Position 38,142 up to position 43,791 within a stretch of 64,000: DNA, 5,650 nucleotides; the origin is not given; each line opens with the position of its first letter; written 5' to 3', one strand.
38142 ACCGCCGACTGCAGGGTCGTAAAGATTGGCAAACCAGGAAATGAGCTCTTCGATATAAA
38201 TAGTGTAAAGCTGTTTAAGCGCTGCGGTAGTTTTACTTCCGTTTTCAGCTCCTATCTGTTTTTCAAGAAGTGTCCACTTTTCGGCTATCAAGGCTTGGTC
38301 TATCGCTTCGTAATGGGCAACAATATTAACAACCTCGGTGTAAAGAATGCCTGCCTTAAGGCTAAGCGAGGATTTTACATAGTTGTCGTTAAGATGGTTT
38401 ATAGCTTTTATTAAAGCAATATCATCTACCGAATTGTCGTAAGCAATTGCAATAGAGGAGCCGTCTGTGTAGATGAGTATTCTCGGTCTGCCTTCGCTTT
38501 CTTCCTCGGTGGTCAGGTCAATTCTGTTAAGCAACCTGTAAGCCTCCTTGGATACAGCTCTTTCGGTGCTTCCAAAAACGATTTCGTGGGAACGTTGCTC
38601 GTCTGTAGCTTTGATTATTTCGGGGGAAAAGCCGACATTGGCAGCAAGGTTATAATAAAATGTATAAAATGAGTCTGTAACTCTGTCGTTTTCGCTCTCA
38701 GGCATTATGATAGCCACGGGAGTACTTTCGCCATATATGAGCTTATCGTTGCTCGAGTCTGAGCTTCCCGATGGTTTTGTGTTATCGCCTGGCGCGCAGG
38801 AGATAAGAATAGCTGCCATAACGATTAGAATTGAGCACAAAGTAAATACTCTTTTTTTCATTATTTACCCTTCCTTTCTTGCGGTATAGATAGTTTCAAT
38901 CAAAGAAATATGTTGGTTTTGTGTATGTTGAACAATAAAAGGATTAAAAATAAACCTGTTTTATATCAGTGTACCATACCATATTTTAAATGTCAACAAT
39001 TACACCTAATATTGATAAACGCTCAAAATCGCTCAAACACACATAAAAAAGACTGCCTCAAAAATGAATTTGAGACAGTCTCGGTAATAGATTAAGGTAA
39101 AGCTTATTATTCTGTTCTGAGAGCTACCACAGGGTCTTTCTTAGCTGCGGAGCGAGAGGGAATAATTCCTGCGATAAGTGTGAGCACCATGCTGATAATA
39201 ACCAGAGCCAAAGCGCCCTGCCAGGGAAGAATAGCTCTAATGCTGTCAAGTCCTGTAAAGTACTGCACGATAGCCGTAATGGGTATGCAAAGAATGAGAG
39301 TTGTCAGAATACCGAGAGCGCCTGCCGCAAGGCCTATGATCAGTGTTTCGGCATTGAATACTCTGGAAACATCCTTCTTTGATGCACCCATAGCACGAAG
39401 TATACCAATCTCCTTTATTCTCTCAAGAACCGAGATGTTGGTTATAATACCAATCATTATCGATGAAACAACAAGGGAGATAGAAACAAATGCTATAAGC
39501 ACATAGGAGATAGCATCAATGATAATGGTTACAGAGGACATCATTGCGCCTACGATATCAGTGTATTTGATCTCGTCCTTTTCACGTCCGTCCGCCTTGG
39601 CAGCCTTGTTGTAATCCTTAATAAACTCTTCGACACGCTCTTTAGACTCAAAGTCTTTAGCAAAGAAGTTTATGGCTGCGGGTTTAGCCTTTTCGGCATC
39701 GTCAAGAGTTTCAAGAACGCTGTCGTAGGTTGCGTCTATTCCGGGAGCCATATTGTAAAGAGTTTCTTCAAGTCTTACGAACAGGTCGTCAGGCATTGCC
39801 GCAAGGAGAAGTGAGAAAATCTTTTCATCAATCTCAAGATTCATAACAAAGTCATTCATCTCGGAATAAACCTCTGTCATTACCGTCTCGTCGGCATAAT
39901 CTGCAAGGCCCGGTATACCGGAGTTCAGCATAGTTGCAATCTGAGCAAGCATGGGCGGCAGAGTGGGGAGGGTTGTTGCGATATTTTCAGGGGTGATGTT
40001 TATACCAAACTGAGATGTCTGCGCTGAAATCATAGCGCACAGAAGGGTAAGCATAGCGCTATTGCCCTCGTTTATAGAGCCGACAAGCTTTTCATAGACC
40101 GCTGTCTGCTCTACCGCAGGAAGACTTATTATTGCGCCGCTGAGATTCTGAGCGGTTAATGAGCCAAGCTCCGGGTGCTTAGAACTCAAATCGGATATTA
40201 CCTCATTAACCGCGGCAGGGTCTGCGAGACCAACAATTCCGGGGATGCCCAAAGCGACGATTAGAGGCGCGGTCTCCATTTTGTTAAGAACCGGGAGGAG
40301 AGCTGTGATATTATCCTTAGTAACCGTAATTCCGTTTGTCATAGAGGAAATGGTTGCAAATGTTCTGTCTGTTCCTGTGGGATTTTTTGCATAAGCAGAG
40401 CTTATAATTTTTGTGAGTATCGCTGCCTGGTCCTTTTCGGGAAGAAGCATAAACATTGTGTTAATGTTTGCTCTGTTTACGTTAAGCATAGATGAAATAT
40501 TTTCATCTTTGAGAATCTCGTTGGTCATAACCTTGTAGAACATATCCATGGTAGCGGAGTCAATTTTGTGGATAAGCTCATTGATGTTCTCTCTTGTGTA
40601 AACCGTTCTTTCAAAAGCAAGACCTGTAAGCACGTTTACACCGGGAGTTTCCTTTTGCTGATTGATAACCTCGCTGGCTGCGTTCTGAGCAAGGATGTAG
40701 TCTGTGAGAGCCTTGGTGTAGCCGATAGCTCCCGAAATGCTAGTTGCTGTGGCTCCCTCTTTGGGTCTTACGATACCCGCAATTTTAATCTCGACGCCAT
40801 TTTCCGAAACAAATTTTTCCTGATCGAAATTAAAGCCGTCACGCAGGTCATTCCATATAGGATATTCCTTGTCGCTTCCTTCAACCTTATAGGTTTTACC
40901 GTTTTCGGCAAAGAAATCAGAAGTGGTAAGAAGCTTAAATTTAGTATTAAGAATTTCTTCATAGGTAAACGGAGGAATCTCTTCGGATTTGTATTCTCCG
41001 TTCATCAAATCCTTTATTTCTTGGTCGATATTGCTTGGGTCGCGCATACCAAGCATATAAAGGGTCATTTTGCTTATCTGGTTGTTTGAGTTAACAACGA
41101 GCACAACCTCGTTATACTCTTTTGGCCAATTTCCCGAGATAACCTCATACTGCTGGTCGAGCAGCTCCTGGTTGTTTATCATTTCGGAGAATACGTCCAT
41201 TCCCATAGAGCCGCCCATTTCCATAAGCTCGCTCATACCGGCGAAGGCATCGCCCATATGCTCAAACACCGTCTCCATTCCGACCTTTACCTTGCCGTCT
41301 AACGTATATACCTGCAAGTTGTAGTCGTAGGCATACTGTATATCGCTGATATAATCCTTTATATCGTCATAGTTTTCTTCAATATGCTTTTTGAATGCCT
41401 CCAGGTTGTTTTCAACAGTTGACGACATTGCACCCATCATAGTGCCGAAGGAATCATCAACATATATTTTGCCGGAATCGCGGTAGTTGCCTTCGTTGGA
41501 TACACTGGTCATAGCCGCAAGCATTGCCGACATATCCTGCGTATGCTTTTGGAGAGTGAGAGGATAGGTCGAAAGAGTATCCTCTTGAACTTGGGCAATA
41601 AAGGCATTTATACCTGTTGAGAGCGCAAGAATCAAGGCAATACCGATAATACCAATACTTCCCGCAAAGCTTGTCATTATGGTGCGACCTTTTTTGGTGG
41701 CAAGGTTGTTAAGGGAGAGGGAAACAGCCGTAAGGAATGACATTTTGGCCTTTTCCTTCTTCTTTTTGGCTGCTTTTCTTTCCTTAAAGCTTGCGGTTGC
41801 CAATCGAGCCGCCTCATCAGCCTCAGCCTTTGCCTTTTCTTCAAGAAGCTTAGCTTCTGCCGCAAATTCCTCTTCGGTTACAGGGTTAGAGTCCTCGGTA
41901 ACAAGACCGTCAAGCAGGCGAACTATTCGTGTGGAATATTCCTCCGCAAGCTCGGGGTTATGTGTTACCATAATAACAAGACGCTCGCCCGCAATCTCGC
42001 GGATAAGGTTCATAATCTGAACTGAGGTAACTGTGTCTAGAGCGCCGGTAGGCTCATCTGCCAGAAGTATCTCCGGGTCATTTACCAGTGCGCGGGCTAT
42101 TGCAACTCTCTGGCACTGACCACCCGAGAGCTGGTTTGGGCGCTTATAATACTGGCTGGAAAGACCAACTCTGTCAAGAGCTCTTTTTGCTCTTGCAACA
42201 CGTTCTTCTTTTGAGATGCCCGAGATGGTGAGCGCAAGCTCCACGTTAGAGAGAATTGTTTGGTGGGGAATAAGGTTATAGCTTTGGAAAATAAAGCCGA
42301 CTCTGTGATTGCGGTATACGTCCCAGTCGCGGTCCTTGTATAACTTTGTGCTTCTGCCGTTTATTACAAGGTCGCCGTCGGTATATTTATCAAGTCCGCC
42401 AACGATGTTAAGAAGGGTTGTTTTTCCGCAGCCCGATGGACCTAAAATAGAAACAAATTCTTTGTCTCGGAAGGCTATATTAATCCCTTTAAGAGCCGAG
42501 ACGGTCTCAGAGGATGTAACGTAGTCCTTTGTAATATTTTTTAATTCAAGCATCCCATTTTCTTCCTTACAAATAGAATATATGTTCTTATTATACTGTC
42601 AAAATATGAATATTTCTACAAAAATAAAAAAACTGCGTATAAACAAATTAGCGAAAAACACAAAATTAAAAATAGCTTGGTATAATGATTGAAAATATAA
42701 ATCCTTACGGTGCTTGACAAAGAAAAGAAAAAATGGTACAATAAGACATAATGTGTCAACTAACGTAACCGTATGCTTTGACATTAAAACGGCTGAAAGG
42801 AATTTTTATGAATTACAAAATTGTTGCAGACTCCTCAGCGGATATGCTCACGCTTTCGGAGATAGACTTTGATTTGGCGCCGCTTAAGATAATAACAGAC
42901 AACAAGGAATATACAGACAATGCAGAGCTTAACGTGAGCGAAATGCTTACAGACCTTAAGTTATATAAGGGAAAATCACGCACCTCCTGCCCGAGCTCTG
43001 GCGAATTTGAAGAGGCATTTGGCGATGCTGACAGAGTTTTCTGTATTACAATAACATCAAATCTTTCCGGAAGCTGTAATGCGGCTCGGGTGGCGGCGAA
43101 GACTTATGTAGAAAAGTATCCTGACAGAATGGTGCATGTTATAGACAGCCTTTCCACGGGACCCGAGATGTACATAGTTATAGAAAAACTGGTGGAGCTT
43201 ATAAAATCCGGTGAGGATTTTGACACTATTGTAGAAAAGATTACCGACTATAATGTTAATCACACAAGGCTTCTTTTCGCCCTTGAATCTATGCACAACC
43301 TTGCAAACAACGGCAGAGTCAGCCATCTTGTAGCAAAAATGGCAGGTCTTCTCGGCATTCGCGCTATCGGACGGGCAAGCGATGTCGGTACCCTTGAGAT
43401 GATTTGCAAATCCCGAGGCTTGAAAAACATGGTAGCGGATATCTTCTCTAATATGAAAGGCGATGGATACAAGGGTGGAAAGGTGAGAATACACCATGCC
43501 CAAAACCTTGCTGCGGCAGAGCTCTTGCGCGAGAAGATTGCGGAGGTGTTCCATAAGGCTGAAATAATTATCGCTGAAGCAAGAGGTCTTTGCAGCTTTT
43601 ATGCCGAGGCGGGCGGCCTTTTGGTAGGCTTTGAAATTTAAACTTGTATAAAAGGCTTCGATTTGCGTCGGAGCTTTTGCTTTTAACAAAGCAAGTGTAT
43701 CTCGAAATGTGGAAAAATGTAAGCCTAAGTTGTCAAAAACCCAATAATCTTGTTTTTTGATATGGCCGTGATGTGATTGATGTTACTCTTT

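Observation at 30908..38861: Operon of unrecognised paralogues: alpha/alpha-toroid-like domains on both sides of the membrane, plus a shared two-module beta-rich cassette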

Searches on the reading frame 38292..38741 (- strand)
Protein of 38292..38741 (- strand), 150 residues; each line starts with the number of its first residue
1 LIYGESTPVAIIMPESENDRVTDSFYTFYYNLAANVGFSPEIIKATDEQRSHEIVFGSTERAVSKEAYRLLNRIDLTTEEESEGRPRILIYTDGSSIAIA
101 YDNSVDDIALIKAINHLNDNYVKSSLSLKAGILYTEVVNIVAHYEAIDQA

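Call 55: search_solved_structures(query=A4, max_evalue=10, show_alignments=2)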
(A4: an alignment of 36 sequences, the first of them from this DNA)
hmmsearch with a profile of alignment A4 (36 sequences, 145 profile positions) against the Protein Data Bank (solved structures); distinct sequences matched with E-value up to 10: 1.
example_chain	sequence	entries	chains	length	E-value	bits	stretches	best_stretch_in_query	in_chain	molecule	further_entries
4hxt_A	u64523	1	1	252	8.1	9.5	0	23-112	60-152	De Novo Protein OR329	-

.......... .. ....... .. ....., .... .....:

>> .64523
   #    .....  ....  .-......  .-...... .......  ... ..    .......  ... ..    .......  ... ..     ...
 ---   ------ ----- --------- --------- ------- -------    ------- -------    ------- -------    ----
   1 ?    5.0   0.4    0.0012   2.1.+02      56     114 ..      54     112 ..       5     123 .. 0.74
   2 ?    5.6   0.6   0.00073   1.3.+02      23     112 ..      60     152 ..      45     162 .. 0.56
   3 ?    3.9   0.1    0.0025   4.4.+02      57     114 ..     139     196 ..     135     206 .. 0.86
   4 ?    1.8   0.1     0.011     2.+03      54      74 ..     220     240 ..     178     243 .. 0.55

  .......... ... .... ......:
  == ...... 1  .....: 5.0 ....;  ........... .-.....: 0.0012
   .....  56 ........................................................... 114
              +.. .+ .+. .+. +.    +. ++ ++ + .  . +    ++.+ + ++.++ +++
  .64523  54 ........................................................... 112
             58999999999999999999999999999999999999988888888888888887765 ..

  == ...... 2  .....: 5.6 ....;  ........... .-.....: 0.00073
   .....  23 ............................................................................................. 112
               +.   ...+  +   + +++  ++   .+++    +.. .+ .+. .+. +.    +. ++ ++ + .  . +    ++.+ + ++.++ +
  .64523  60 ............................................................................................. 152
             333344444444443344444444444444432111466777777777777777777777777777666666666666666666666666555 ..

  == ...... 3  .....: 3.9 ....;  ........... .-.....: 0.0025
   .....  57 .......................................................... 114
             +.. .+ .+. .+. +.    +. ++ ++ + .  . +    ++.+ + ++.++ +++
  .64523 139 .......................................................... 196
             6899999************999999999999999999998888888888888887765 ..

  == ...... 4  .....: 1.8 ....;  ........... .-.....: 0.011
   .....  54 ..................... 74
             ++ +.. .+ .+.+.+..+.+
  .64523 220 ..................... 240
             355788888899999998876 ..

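Call 56: search_protein_families(library=pfam, alignment_id=A4, max_evalue=1)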
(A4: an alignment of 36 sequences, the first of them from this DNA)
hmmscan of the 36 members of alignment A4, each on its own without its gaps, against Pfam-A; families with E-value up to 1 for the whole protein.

A. member 1, seq(150 aa): 1 family
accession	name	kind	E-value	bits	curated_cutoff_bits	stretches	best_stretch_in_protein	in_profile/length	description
PF21478.3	GcvP2_C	-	0.24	11.7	27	1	116-148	6-38/122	Glycine dehydrogenase, C-terminal domain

B. families by the number of members that match (of 36 scanned): 23 families
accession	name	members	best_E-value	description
PF22703.2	Cdc6_lid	1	0.018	Cdc6 AAA+ ATPase-type lid domain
PF21535.2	HVO_2248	1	0.021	Uncharacterized motility-related protein HVO_2248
PF04452.19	Methyltrans_RNA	1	0.027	RNA methyltransferase domain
PF11904.13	ANKRD13_C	1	0.053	ANKRD13 C-terminal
PF16355.11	DUF4982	1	0.074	Domain of unknown function (DUF4982)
PF09776.14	Mitoc_L55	1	0.089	Mitochondrial ribosomal protein L55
PF16359.11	RcsD_ABL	1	0.09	RcsD-ABL domain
PF00497.25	SBP_bac_3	1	0.092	Bacterial extracellular solute-binding proteins, family 3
PF06788.19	UPF0257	1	0.096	Uncharacterised protein family (UPF0257)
PF10756.15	bPH_6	1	0.097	Bacterial PH domain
PF09183.16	DUF1947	1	0.099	Domain of unknown function (DUF1947)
PF02838.20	Glyco_hydro_20b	1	0.1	Glycosyl hydrolase family 20, domain 2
PF04990.17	RNA_pol_Rpb1_7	1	0.11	RNA polymerase Rpb1, domain 7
PF04312.18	DUF460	1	0.11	Protein of unknown function (DUF460)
PF16868.10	NMT1_3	1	0.12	NMT1-like family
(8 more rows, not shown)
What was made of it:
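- Tried and rejected: One member hits Glyco_hydro_20b at E 0.1 (call 56).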

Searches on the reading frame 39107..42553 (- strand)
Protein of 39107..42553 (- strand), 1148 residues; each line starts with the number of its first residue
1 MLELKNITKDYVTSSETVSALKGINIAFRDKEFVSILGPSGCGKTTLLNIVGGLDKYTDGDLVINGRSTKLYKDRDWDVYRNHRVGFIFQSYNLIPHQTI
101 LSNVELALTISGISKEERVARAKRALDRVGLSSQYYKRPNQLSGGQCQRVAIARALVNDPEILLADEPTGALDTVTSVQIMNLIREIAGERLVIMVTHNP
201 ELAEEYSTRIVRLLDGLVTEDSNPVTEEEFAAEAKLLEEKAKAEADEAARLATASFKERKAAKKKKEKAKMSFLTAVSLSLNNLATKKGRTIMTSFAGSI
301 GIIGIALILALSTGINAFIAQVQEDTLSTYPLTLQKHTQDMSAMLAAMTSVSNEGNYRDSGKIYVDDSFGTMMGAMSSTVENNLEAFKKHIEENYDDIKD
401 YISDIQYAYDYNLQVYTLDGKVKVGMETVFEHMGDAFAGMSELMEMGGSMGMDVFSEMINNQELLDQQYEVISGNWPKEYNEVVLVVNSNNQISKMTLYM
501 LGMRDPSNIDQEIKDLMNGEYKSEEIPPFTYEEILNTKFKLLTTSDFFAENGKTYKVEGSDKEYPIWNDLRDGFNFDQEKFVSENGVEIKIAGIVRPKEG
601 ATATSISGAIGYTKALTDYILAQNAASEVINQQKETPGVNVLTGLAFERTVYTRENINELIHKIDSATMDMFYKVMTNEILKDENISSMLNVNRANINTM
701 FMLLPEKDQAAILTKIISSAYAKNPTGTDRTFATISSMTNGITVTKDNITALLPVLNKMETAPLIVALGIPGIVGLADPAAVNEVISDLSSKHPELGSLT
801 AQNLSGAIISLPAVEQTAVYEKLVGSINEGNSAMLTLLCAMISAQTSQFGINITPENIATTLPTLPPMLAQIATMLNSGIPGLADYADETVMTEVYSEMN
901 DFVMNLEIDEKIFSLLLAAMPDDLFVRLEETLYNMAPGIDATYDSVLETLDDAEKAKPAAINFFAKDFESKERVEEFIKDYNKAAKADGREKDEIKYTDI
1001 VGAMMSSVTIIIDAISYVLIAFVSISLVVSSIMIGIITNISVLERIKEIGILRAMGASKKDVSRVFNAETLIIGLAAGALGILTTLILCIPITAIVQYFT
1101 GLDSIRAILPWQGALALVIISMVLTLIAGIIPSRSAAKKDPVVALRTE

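Call 32: search_protein_families(library=pfam, proteins=[window:39107-42553:-], max_evalue=0.00001)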
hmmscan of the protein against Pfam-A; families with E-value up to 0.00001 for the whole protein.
window:39107-42553:- (1148 aa): 2 families
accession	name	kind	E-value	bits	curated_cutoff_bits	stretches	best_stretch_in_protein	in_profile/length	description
PF00005.33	ABC_tran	-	1e-31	110.8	25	1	21-169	1-136/137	ABC transporter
PF02687.27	FtsX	-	1.6e-18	67.3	25.5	1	1021-1141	2-120/120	FtsX-like permease C-terminal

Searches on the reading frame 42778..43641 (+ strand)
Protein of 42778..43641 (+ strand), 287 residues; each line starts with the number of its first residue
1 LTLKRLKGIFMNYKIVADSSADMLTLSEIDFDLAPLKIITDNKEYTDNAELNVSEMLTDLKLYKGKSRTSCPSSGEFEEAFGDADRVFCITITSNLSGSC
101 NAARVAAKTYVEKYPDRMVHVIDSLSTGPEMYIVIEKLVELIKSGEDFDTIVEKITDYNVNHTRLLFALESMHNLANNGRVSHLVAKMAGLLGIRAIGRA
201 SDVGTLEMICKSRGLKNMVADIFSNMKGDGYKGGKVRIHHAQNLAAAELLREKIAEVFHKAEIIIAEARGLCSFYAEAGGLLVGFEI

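Call 32: search_protein_families(library=pfam, proteins=[window:42778-43641:+], max_evalue=0.00001)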
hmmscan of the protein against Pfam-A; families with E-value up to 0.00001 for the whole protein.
window:42778-43641:+ (287 aa): 1 family
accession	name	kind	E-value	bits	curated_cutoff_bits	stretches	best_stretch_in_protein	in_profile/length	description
PF02645.21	DegV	-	8.3e-53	180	27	1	14-279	3-271/280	Uncharacterised protein, DegV family COG1307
